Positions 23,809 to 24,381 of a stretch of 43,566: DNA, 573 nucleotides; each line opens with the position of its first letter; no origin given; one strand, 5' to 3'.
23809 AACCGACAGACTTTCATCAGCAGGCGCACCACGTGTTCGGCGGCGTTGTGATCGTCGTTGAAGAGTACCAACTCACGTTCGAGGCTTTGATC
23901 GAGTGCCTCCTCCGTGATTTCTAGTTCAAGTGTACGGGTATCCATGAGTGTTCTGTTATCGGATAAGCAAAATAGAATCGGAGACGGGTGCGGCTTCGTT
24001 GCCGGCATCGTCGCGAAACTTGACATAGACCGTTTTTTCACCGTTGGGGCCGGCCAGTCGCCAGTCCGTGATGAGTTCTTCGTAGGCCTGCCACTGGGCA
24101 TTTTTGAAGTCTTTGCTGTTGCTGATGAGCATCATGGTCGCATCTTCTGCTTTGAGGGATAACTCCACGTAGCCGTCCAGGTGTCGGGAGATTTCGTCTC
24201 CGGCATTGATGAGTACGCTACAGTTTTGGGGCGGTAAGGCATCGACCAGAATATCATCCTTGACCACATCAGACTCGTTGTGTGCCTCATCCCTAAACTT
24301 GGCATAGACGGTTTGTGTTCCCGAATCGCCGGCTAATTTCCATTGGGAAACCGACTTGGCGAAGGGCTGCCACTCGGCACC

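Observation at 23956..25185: Secreted protein built from four tandem ~90-aa repeats, sitting where gldD normally follows gldE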

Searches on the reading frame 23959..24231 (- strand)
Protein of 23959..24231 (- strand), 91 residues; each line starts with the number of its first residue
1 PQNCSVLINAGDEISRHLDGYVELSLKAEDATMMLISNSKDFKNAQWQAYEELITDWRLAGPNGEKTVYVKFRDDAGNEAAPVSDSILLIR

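Call 40: search_protein_representatives(alignment_id=A2)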
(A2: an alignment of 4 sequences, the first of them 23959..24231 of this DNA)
Query: 4 sequences, 92 profile positions. Proteins with E-value up to 0.001 (for the whole library): 12868; up to 1e-10: 5376; up to 1e-30: 1328. The best 150 are listed.
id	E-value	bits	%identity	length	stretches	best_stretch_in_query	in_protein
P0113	0.0e+00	1349.2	-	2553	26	4-90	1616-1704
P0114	0.0e+00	1150.8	-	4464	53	5-91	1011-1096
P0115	0.0e+00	1111.9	-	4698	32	3-91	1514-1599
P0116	0.0e+00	1064.1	-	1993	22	4-90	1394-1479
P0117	0.0e+00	1047.2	-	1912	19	2-90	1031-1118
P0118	0.0e+00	1025.4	-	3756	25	3-91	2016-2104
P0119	5.3e-270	888.4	-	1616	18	5-91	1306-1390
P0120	4.1e-258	850.3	-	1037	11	1-90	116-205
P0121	4.4e-258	850.2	-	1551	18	9-90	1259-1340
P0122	8.3e-253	833.3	-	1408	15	3-90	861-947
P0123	4.6e-252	830.9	-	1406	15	2-91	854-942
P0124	1.2e-248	819.9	-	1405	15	2-90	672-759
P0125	7.1e-247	814.2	-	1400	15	4-90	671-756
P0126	5.1e-244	805.1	-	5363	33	2-90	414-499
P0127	1.5e-235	778.0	-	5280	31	3-91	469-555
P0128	4.3e-235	776.5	-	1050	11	1-91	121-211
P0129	7.5e-234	772.5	-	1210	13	3-91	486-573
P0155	6.8e-181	602.7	-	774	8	4-91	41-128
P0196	3.9e-147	494.5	-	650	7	3-90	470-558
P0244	5.7e-114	388.2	-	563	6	2-90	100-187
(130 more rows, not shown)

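Call 41: search_protein_families(library=pfam, proteins=[P0113, P0120, P0155, P0244, P0196, P0122], max_evalue=0.001)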
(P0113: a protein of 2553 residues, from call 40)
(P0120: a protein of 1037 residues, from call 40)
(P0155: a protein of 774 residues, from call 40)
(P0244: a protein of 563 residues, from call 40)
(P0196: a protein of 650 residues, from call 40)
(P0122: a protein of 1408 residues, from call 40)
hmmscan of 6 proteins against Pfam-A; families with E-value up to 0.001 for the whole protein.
P0113 (2553 aa): 4 families
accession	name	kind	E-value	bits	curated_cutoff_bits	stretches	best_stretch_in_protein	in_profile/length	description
PF19077.6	Big_13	-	9.8e-35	119.6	27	0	1850-1891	61-102/102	Bacterial Ig-like domain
PF17957.7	Big_7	-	2.7e-16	60.4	24.1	0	1246-1307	10-70/70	Bacterial Ig domain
PF24893.1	DUF7743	-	2.3e-14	53.6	27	0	2093-2193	15-115/120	Domain of unknown function (DUF7743)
PF13750.12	Big_3_3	-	0.00036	20.7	27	0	556-609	21-75/157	Bacterial Ig-like domain (group 3)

P0120 (1037 aa): 3 families
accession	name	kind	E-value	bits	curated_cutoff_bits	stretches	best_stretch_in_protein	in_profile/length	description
PF19077.6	Big_13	-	3.7e-23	82.4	27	0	77-111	63-101/102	Bacterial Ig-like domain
PF25090.1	DUF7805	-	0.00013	22.4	27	0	807-832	28-53/144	Domain of unknown function (DUF7805)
PF17166.9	DUF5126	-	0.00083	19.7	27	0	220-288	24-92/104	Domain of unknown function (DUF5126)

P0155 (774 aa): 1 family
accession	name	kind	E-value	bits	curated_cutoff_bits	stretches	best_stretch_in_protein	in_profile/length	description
PF19077.6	Big_13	-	1.4e-14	54.9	27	0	461-500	60-102/102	Bacterial Ig-like domain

P0244 (563 aa): 1 family
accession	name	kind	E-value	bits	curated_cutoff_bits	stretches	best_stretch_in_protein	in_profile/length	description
PF19077.6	Big_13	-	1.2e-13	51.9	27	0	151-178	66-93/102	Bacterial Ig-like domain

P0196 (650 aa): 2 families
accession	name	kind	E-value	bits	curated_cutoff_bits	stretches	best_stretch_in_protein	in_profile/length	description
PF19077.6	Big_13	-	1.1e-17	64.8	27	0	481-558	24-102/102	Bacterial Ig-like domain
PF12245.14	Big_3_2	-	6.3e-05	23.6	23.3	0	247-279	89-122/122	Bacterial Ig-like domain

P0122 (1408 aa): 1 family
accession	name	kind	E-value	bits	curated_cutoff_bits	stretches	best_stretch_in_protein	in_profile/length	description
PF19077.6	Big_13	-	5.6e-19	69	27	0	1239-1314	23-102/102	Bacterial Ig-like domain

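Call 42: list_cluster_members(proteins=[P0113, P0114, P0120, P0128, P0155, P0244, P0122, P0129, P0196, P0116])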
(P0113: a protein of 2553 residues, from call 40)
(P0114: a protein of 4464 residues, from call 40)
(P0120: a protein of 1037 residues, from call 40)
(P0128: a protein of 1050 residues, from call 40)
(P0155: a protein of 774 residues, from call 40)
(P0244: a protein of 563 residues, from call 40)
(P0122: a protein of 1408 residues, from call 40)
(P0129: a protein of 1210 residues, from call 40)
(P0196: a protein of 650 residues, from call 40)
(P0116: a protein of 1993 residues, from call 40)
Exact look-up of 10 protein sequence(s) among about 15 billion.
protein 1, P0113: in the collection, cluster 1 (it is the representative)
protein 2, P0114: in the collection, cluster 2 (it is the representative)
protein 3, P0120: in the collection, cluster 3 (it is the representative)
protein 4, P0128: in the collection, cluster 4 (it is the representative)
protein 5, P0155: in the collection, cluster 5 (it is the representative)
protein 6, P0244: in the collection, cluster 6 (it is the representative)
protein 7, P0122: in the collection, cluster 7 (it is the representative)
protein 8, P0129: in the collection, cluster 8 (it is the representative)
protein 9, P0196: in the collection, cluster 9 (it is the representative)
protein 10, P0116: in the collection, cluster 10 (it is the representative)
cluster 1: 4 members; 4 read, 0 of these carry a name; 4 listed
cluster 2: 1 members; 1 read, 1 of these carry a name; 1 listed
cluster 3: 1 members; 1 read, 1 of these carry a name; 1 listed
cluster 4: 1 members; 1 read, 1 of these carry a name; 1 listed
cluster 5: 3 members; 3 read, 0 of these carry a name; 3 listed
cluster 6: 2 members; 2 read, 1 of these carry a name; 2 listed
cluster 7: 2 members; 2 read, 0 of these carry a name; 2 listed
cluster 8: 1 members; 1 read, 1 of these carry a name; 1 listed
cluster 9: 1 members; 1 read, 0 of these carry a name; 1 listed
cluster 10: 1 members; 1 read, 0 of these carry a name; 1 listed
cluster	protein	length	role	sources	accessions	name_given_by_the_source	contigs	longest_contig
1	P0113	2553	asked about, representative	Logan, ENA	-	-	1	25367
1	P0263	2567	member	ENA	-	-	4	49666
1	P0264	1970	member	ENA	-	-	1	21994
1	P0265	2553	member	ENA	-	-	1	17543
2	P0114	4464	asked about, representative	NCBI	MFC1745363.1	hypothetical protein ACFL35_15320, partial [Candidatus Riflebacteria bacterium]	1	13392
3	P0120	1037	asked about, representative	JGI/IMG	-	hypothetical protein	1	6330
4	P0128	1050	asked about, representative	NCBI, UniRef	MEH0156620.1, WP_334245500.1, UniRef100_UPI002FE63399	hypothetical protein V6R21_20925 [Limibacter armeniacum] | hypothetical protein n=1 Tax=Limibacter armeniacum TaxID=466084 RepID=UPI002FE63399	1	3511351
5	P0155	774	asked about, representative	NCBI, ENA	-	-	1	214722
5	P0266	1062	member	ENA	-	-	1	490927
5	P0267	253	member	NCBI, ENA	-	-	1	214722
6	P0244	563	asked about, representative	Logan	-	-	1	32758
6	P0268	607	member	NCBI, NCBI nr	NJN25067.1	MAG: hypothetical protein HC819_03305 [Cyclobacteriaceae bacterium] | hypothetical protein [Cyclobacteriaceae bacterium]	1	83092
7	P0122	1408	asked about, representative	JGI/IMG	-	-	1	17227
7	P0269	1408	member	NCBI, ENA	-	-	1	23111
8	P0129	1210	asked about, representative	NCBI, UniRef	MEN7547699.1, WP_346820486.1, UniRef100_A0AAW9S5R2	hypothetical protein AAG747_07260 [Rapidithrix thailandica] | Ig-like domain-containing protein n=1 Tax=Rapidithrix thailandica TaxID=413964 ...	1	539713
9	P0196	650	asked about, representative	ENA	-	-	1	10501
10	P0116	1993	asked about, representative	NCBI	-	-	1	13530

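Call 58: search_solved_structures(query=A4, max_evalue=1, show_alignments=2)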
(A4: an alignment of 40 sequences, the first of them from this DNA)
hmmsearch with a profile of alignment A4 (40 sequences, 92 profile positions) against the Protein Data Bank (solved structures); distinct sequences matched with E-value up to 1: 2.
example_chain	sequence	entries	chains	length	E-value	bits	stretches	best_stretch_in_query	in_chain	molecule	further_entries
8smq_A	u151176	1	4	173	0.18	14.8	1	14-88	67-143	hypothetical protein CD630_25440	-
8pk3_G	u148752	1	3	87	0.41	13.7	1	35-75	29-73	Affimer molecule (A31)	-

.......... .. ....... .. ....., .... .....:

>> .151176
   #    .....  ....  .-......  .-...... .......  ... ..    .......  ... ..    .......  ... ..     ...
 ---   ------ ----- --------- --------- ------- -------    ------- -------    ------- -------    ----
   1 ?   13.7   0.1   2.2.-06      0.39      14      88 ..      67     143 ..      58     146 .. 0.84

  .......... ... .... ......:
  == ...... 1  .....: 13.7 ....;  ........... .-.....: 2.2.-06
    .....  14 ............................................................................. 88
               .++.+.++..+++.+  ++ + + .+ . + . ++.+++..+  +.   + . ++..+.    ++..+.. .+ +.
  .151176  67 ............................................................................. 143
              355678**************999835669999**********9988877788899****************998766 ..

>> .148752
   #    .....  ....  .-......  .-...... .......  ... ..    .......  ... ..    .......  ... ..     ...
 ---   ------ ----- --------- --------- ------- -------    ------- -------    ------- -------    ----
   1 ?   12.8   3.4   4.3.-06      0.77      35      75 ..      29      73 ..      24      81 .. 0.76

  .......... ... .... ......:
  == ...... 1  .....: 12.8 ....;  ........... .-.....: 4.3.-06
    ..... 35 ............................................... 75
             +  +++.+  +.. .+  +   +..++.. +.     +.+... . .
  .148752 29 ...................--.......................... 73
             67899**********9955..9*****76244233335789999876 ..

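Call 59: search_protein_families(library=pfam, alignment_id=A4, max_evalue=0.01)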
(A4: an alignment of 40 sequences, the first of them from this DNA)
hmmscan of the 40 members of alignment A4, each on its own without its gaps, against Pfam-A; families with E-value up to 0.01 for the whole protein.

A. member 1, seq(91 aa): 0 families

B. families by the number of members that match (of 40 scanned): 1 family
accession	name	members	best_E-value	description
PF19077.6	Big_13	10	2.4e-05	Bacterial Ig-like domain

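Call 77: search_protein_families(library=ncbifam, proteins=[window:23959-24231:-], max_evalue=10)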
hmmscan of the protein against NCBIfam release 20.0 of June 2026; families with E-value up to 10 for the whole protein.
seq(91 aa): 0 families
